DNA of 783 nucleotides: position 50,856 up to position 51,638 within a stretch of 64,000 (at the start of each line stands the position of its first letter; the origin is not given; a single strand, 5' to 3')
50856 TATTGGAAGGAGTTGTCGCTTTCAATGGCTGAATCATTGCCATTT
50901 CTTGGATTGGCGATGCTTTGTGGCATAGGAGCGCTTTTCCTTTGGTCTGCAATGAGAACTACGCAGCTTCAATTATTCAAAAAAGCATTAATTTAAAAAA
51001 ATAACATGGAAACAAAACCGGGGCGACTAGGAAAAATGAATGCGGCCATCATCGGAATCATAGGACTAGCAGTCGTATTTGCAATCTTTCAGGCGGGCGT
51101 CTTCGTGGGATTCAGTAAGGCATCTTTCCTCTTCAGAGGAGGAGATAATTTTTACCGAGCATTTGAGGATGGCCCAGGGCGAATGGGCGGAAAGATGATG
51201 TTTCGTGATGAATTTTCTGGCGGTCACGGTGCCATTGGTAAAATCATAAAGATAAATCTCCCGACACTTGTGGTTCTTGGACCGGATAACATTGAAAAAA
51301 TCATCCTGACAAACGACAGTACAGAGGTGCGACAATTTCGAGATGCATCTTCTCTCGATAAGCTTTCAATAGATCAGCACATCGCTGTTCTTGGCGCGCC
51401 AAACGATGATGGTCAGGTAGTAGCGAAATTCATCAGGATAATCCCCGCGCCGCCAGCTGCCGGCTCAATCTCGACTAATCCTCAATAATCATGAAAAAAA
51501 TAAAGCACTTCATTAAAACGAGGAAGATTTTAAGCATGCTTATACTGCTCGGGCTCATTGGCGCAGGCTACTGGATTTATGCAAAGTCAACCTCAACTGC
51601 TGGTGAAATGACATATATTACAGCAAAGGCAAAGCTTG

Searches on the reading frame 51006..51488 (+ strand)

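Call 73: search_protein_families(library=pfam, proteins=[window:51006-51488:+], max_evalue=0.01)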
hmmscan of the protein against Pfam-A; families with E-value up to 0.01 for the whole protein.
window:51006-51488:+ (160 aa): 1 family
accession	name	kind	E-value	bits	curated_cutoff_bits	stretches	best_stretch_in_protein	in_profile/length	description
PF18914.6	DUF5666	-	0.00042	21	27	1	82-143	6-59/60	Domain of unknown function (DUF5666)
